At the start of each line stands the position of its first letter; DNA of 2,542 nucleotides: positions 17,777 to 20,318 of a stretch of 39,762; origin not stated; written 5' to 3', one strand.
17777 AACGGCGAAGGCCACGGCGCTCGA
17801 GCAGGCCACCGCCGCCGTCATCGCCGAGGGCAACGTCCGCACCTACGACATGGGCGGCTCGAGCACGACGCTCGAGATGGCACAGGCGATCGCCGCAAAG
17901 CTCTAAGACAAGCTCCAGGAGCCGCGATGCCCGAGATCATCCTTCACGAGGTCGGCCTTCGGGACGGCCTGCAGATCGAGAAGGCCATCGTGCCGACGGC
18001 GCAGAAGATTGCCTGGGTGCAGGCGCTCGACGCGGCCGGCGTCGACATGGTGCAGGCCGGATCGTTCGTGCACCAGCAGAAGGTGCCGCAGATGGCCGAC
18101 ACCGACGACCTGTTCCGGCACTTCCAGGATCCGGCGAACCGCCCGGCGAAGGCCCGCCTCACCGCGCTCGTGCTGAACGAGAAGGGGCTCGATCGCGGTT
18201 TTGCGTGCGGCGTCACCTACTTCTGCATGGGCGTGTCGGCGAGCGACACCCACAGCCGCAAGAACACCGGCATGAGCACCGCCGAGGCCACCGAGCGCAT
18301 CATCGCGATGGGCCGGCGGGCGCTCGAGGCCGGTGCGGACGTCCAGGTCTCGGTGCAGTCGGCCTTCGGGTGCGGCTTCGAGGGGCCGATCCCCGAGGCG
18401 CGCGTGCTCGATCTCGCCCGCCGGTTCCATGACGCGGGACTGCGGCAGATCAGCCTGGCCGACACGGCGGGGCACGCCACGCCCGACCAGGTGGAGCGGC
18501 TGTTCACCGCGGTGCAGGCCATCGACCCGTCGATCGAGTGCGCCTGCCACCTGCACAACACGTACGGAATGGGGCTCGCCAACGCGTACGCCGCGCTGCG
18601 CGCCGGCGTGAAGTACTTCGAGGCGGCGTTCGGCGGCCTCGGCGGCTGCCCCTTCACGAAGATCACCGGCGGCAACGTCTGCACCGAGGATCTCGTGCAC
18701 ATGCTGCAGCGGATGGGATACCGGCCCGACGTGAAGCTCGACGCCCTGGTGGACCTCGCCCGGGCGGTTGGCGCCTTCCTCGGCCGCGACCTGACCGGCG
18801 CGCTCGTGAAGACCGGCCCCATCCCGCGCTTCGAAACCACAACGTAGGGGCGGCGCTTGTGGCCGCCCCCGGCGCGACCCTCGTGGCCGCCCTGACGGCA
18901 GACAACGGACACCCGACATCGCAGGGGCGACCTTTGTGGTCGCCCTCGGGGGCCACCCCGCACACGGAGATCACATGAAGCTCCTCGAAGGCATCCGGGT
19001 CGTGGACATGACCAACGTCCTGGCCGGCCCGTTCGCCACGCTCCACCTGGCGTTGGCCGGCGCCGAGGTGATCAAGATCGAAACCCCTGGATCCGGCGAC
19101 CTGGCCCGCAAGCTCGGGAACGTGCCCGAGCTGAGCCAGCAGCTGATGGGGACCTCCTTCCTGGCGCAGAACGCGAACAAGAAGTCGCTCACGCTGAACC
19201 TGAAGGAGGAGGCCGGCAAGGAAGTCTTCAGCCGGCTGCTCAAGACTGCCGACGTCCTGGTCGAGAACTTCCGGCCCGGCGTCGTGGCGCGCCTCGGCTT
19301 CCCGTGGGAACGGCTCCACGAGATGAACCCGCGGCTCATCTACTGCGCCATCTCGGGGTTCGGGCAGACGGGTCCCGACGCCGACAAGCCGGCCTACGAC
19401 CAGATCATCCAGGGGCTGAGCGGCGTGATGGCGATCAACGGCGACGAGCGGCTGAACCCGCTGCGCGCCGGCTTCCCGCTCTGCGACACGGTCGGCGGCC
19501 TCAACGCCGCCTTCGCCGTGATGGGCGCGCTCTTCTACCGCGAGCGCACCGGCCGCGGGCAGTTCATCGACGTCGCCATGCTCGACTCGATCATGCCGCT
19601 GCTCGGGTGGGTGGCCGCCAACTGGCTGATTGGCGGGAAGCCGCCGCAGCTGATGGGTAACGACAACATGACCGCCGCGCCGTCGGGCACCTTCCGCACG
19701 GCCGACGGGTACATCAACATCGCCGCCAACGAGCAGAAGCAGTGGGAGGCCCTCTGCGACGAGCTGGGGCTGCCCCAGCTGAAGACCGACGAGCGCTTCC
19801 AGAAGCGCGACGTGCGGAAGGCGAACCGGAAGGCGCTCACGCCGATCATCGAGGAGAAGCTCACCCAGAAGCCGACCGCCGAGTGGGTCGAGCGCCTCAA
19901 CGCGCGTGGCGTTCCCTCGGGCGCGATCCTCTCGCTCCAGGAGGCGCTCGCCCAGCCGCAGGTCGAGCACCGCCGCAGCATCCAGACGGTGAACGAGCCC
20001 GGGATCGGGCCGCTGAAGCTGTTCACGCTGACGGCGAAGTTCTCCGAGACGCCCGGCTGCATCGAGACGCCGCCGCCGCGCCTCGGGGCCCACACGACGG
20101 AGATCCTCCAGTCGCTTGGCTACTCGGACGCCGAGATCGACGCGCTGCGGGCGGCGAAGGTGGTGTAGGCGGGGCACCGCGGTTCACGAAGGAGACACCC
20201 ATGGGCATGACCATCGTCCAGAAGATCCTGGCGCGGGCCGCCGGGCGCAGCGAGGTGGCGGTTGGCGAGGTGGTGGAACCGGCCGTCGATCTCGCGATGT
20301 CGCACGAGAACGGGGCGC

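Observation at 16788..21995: Five-gene operon: LeuCD/IDH-type isomerase and dehydrogenase set in which the LeuA-type synthase is replaced by an HMG-CoA-lyase-type enzyme plus a family III CoA-transferase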

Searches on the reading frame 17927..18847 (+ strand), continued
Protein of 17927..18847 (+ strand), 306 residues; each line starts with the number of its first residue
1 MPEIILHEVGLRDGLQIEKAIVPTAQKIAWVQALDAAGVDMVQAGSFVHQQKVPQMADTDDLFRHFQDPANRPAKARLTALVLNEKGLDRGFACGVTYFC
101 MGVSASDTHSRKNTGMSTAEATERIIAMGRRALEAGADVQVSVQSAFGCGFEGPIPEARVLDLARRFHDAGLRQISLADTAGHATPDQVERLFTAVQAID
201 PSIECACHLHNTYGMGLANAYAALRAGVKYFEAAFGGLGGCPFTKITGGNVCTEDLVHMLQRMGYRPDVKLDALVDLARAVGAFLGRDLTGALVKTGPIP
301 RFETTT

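Call 65: search_protein_families(library=ncbifam, proteins=[L139:793-1782:+, L139:1801-2958:+, L054:425-1675:+, L112:10076-11287:+], max_evalue=1e-10)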
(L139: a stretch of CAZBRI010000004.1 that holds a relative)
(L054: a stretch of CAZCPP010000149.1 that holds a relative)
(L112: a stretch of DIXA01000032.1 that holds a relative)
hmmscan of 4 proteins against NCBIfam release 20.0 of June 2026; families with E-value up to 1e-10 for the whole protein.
L139:793-1782:+ (329 aa): 13 families
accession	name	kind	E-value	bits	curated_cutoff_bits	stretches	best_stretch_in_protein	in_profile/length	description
NF006379.0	PRK08618.1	equivalog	7.9e-103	344.2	417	1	1-326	1-323/326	ornithine cyclodeaminase family protein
NF004793.0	PRK06141.1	equivalog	2e-79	266.8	322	1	1-319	1-312/314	bifunctional Delta(1)-pyrroline-2-carboxylate/Delta(1)-piperideine-2-carboxylate reductase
TIGR02371.1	ala_DH_arch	equivalog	4.5e-63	213.4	409.15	1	2-327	3-322/325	alanine dehydrogenase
NF006141.0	PRK08291.1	equivalog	4.8e-62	209.8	408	1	1-325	4-326/330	cyclodeaminase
TIGR02992.1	ectoine_eutC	equivalog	6.3e-58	196.4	471.65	1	1-324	1-322/326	ectoine utilization protein EutC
NF005603.0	PRK07340.1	equivalog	3.7e-53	180.8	266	1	3-319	6-304/307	delta(1)-pyrroline-2-carboxylate reductase family protein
NF045643.1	ImmsucRedBhcD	equivalog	2.3e-46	158.6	500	1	1-322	1-314/321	iminosuccinate reductase BhcD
TIGR03944.1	dehyd_SbnB_fam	equivalog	1.5e-44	152.4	326.9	1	1-328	1-325/327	2,3-diaminopropionate biosynthesis protein SbnB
NF005296.0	PRK06823.1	equivalog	1.4e-41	142.5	438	1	1-317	1-312/315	ornithine cyclodeaminase family protein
NF045512.1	PyrPipCarbRedLhpI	equivalog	1.1e-40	139.7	400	1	6-317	5-296/298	bifunctional Delta(1)-pyrroline-2-carboxylate/Delta(1)-piperideine-2-carboxylate reductase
NF005762.1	PRK07589.1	equivalog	1.6e-37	129.2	350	1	40-327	43-318/334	ornithine cyclodeaminase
NF005011.0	PRK06407.1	subfamily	5.9e-30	104.5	337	1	3-320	4-301/302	ornithine cyclodeaminase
NF004848.0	PRK06199.1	subfamily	1.1e-20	74.1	362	1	46-327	73-370/379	tyramine oxidase subunit B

L139:1801-2958:+ (385 aa): 14 families
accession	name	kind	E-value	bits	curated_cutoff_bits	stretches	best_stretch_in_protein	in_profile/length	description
TIGR01373.1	soxB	subfamily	1.3e-50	172.5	529.45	1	6-381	29-407/407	sarcosine oxidase subunit beta family protein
NF008425.0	PRK11259.1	equivalog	3e-41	141.6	257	1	7-374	4-376/377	N-methyl-L-tryptophan oxidase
TIGR02352.1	thiamin_ThiO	equivalog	2.1e-37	129.1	250.8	1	10-358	1-350/351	glycine oxidase ThiO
TIGR01377.1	soxA_mon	subfamily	2.1e-36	125.5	479.65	1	9-375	2-377/381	amino oxidase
NF001933.0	PRK00711.1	subfamily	1.6e-32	113.1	383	1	56-376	100-419/429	D-amino acid dehydrogenase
TIGR03377.1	glycerol3P_GlpA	equivalog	1.8e-26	92.8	552.8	1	9-232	1-225/530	anaerobic glycerol-3-phosphate dehydrogenase subunit GlpA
NF008726.1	PRK11728.1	equivalog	3e-22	79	299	1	9-236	2-229/389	L-2-hydroxyglutarate oxidase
NF050086.1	pipecolate_AmaA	exception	1.1e-20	73.7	600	1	6-208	24-234/425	L-pipecolate oxidase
NF033460.1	glycerol3P_ox_II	equivalog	4.7e-20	72.1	460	1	8-221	2-218/361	type 2 glycerol-3-phosphate oxidase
TIGR03197.1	MnmC_Cterm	equivalog_domain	3.2e-18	66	174.2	1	9-326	1-317/400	FAD-dependent 5-carboxymethylaminomethyl-2-thiouridine(34) oxidoreductase MnmC1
NF008313.0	PRK11101.1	equivalog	1.8e-17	63.2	425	1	6-230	7-232/548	anaerobic glycerol-3-phosphate dehydrogenase subunit A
NF002480.1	PRK01747.1-1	equivalog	1.9e-17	62.9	540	1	7-326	248-566/645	bifunctional tRNA (5-methylaminomethyl-2-thiouridine)(34)-methyltransferase MnmC2/FAD-dependent 5-carboxymethylaminomethyl-2-thiouridine(34)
TIGR03364.1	HpnW_proposed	hypoth_equivalog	5.2e-17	62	285.1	1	9-245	2-231/365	TIGR03364 family FAD-dependent oxidoreductase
TIGR03329.1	Phn_aa_oxid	hypoth_equivalog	6.1e-15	55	632.8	1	6-357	23-393/460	putative aminophosphonate oxidoreductase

L054:425-1675:+ (416 aa): 0 families

L112:10076-11287:+ (403 aa): 0 families

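Call 66: find_encoding_contigs(protein=window:17927-18847:+, flank=3000, max_places=4)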
Protein window:17927-18847:+ (306 aa): 18 contigs read that carry it; 4 places shown.
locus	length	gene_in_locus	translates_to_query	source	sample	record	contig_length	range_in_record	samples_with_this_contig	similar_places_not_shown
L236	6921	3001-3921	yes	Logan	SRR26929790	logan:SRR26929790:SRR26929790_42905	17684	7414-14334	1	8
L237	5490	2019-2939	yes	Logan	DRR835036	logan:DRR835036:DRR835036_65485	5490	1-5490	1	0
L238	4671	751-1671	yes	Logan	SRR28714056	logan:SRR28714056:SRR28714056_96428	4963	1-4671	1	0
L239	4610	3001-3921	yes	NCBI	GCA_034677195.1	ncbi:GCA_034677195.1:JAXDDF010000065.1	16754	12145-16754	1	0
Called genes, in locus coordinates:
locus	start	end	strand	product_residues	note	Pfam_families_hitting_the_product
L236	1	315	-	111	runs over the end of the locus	-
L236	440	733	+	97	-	PF01192:RNA_pol_Rpb6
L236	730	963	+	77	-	-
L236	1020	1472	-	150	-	PF00011:HSP20, PF17886:ArsA_HSP20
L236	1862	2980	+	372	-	PF00180:Iso_dh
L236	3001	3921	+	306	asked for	PF00682:HMGL-like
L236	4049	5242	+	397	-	PF02515:CoA_transf_3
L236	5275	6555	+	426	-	PF00330:Aconitase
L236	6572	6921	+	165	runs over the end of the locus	PF00694:Aconitase_C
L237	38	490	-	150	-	PF00011:HSP20, PF17886:ArsA_HSP20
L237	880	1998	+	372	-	PF00180:Iso_dh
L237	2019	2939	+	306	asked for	PF00682:HMGL-like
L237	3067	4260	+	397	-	PF02515:CoA_transf_3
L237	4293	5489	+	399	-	?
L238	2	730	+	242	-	?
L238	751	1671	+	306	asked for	PF00682:HMGL-like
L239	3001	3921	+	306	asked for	PF00682:HMGL-like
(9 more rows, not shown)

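Call 68: find_related_loci(query=L110:1043-2566:+, collection=genome_contigs, flank=9000)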
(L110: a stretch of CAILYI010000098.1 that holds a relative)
Query L110:1043-2566:+ (507 aa) in genome_contigs; peptide patterns used: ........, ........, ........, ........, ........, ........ (x = any residue, [..] = any of these).
600 stretches matched a pattern (row limit reached: there are more); 596 encode a relative of the query (tblastn E <= 1e-3); the best 80 are kept; 80 distinct loci.
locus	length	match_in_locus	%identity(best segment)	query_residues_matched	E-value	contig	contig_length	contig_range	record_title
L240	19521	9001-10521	88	1-507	0e+0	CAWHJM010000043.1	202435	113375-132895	MAG: uncultured Chloroflexia bacterium isolate MFD02923.bin.1.113 genome assembly, contig: contig_2613, whole genome sho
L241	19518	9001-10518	88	1-506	0e+0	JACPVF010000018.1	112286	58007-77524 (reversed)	MAG: Chloroflexi bacterium isolate NC_groundwater_777_Ag_S2p5_58_39 JBCH_GD18_4_SO25_S179_scaffold_910367, whole genome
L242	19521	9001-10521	86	1-507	0e+0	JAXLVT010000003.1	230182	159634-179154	MAG: Anaerolineales bacterium isolate STL-CHL4 C4.48.fa-3, whole genome shotgun sequence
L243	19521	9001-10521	86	1-507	0e+0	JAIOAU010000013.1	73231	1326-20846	MAG: Chloroflexota bacterium isolate S1bins104 c_000000000013, whole genome shotgun sequence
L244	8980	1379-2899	84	1-507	0e+0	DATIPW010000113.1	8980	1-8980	MAG TPA_asm: Anaerolineales bacterium isolate SMAG_U15861 k141_142822, whole genome shotgun sequence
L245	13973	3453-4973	75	1-507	0e+0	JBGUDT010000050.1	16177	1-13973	MAG: Anaerolineales bacterium isolate 11D-03 NODE_50_length_16177_cov_5.922050, whole genome shotgun sequence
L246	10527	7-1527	72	1-507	0e+0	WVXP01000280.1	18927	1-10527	MAG: Proteobacteria bacterium isolate CS1-C027 C_merged_R1_(paired)_contig_13611, whole genome shotgun sequence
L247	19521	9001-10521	72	1-507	0e+0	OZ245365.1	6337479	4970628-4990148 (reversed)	MAG: Candidatus Marinacidobacterales bacterium isolate 428a867e-cc31-4725-90fc-edcd7ced3517 genome assembly, chromosome:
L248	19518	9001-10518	71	1-506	0e+0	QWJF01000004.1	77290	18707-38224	MAG: Chloroflexi bacterium isolate Casp150-chloro-G5 cas150-G5-c4, whole genome shotgun sequence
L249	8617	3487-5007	72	1-507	0e+0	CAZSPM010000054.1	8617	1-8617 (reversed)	MAG TPA_asm: uncultured Eubacteriales bacterium isolate binchicken_co275_105 genome assembly, contig: NODE_13612_length_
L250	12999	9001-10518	71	1-506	0e+0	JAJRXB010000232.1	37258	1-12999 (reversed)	MAG: Chloroflexota bacterium isolate Dive96_bin3.112 k141_2347273, whole genome shotgun sequence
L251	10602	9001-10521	69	1-507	0e+0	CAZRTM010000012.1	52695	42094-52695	MAG TPA_asm: uncultured Ardenticatenaceae bacterium isolate SRP263527_co1_253 genome assembly, contig: NODE_420_length_5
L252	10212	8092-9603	70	3-507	0e+0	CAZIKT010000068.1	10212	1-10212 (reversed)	MAG TPA_asm: uncultured Ardenticatenaceae bacterium isolate SRP329715_co1_364 genome assembly, contig: NODE_10050_length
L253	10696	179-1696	71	1-506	0e+0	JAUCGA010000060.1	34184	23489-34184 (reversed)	Anaerolineales bacterium HSG25 NODE_95_length_34184, whole genome shotgun sequence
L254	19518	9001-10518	70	1-506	0e+0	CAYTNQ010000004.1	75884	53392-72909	MAG TPA_asm: uncultured Anaerolineales bacterium isolate binchicken_co294_35 genome assembly, contig: NODE_596_length_75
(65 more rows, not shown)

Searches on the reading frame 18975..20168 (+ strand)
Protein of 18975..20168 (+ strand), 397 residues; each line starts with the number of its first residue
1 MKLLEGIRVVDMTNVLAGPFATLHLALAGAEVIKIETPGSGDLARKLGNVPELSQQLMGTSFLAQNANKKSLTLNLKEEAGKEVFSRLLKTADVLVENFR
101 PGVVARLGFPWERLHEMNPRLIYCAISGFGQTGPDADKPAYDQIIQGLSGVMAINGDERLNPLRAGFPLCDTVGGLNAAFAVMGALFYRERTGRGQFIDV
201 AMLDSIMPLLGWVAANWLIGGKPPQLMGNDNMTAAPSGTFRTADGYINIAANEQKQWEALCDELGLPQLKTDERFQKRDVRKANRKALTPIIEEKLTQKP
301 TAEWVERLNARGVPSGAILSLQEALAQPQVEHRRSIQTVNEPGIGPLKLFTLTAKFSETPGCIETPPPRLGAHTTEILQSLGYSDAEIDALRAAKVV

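Call 3: search_protein_families(library=pfam, proteins=[window:18975-20168:+])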
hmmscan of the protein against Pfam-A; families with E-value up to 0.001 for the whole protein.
window:18975-20168:+ (397 aa): 1 family
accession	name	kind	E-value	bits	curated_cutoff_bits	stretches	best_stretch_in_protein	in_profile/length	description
PF02515.22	CoA_transf_3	-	1.6e-125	419.5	23.3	1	4-374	1-366/366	CoA-transferase family III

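Call 4: search_protein_families(library=ncbifam, proteins=[window:18975-20168:+])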
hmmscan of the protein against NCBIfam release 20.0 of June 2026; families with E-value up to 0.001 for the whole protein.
window:18975-20168:+ (397 aa): 7 families
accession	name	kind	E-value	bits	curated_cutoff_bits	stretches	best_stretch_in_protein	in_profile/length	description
NF052585.1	SucGlutTfsCaiB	equivalog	2.9e-90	302.7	750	1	4-382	8-389/394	succinate--glutarate CoA-transferase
NF003809.0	PRK05398.1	subfamily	1.7e-84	283.8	442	2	2-209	3-207/416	formyl-CoA transferase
TIGR03253.1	oxalate_frc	equivalog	7.6e-84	281.8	504.2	2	2-209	2-206/416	formyl-CoA transferase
NF008511.0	PRK11430.1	equivalog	8.8e-84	281.8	522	1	4-335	10-337/381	CoA:oxalate CoA-transferase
NF041294.1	Scnl_mescCoAtase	equivalog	3.9e-76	256.6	700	1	1-379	1-381/381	succinyl-CoA:mesaconate CoA-transferase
NF002914.1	PRK03525.1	equivalog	5.7e-54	183.6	413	1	4-395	10-395/400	L-carnitine CoA-transferase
TIGR04253.1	mesacon_CoA_iso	equivalog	3.4e-22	79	725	1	3-397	2-400/403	2-methylfumaryl-CoA isomerase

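Call 22: search_solved_structures(query=window:18975-20168:+, show_alignments=1)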
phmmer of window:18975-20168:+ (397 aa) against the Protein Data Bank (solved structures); distinct sequences matched with E-value up to 0.001: 35.
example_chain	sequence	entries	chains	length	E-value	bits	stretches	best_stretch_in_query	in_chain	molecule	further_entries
9br6_A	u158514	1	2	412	1.2e-84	288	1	2-396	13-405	Succinate--hydroxymethylglutarate CoA-transferase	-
9br7_A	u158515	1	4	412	4.4e-84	286.1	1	2-396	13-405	Succinate--hydroxymethylglutarate CoA-transferase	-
10uh_A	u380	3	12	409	4.4e-77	263.1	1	4-391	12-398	Formyl-coenzyme a transferase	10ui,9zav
4hl6_A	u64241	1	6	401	5.8e-75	256.1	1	4-336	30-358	Uncharacterized protein YfdE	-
4ed9_A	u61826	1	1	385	5.4e-70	239.8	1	4-377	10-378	CAIB/BAIF family protein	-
1pqy_A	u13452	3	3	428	2.5e-58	201.4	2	4-209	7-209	Hypothetical protein yfdW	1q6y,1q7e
1pt5_A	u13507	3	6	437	2.8e-58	201.2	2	4-209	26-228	Hypothetical protein yfdW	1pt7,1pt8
3ubm_A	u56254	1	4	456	3.3e-55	191.1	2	2-209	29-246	Formyl-CoA:oxalate CoA-transferase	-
5yit_A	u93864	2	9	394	3.7e-53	184.4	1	2-376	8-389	CoA transferase III | Uncharacterized protein Rv3272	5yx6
2vjq_A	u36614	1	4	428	2e-52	182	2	2-210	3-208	FORMYL-COENZYME A TRANSFERASE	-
2vjo_A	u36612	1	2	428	2.9e-52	181.4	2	2-210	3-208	FORMYL-COENZYME A TRANSFERASE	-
2vjp_A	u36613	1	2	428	3.1e-52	181.3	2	2-210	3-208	FORMYL-COENZYME A TRANSFERASE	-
2vjn_A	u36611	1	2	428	3.9e-52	181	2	2-210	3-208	FORMYL-COENZYME A TRANSFERASE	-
2vjk_A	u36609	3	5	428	4e-52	181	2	2-210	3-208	FORMYL-COENZYME A TRANSFERASE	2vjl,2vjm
1p5h_A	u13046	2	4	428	4e-52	181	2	2-210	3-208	Formyl-coenzyme A transferase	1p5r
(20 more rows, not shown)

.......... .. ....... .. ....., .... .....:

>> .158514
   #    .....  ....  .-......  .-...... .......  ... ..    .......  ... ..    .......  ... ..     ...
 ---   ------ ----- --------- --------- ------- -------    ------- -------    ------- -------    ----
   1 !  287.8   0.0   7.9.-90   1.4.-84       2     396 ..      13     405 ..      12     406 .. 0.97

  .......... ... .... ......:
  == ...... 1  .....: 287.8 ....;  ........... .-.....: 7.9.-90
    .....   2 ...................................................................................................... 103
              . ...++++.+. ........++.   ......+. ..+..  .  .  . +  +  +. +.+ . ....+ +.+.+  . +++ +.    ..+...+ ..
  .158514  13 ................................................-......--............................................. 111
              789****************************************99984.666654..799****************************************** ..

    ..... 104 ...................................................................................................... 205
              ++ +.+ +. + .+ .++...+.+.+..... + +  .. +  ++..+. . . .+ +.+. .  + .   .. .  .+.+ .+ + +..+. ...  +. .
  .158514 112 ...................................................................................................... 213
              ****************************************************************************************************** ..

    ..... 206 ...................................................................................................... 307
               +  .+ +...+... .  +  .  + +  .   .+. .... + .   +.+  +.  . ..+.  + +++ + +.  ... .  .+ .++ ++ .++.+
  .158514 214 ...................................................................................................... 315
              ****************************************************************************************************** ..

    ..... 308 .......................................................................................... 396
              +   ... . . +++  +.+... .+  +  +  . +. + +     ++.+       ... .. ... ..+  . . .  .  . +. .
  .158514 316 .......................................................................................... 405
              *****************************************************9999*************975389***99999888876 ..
